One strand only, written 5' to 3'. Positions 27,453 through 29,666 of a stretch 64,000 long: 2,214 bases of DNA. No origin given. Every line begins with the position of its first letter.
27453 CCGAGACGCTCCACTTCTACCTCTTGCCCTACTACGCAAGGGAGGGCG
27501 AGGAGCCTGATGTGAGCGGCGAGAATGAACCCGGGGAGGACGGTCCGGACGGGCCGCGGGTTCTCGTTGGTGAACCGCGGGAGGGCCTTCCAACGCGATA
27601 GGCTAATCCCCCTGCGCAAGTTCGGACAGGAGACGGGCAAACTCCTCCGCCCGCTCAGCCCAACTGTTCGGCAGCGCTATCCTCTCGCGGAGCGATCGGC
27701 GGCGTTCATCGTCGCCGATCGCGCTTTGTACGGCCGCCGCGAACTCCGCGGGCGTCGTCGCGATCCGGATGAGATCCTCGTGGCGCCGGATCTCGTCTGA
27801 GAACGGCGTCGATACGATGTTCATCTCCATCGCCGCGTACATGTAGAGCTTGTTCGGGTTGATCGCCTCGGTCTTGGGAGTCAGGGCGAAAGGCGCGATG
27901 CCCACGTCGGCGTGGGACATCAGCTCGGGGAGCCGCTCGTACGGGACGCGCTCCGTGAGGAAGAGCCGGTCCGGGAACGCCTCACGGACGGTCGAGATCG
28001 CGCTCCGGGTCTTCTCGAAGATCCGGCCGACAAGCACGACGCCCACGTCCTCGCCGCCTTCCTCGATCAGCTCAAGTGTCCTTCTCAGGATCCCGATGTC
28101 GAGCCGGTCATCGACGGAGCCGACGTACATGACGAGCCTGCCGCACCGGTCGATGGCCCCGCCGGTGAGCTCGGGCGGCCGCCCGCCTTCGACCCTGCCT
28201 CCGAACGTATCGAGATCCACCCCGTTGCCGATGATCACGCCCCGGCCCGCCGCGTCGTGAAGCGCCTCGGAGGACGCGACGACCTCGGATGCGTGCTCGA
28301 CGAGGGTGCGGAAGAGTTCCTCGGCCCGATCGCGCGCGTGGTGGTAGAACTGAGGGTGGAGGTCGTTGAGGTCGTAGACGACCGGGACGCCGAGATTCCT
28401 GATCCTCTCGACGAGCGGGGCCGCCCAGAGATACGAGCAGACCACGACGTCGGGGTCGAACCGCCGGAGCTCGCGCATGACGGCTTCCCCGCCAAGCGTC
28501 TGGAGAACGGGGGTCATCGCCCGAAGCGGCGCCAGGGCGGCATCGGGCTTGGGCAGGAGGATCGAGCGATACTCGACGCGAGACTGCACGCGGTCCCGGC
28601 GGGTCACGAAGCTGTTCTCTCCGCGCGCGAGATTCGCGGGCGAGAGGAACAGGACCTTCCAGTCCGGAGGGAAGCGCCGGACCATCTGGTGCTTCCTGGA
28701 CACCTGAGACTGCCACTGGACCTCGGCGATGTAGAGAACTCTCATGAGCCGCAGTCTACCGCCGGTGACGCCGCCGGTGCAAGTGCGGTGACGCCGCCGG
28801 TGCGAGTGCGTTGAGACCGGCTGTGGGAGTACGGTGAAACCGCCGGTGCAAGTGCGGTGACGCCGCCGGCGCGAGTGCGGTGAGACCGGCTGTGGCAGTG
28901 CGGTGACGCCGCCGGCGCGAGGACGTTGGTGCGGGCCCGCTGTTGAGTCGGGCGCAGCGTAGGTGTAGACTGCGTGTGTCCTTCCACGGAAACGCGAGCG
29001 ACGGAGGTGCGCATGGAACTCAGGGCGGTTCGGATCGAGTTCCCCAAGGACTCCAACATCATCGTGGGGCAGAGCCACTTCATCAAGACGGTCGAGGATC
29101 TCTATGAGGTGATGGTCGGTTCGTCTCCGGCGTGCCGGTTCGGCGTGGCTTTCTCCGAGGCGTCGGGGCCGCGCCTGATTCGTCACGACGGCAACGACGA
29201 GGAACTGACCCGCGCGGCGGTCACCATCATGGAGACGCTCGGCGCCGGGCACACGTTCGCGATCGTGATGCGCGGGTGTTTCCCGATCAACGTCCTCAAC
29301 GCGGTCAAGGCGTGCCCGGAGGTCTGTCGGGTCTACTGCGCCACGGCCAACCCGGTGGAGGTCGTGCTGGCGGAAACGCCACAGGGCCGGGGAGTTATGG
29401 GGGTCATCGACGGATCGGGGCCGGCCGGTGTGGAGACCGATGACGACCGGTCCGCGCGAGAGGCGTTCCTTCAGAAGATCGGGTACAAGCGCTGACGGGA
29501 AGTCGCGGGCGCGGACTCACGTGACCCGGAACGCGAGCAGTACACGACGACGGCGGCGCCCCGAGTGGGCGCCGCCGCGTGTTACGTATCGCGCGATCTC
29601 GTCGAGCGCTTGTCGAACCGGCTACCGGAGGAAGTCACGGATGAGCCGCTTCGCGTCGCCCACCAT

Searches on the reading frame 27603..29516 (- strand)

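Call 23: search_protein_families(library=pfam, proteins=[window:27603-29516:-], max_evalue=0.00001)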
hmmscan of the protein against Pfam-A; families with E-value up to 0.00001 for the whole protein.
window:27603-29516:- (637 aa): 1 family
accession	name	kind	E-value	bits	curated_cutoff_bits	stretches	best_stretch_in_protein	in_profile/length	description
PF13692.12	Glyco_trans_1_4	-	2.9e-07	31.3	27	1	461-601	3-141/142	Glycosyl transferases group 1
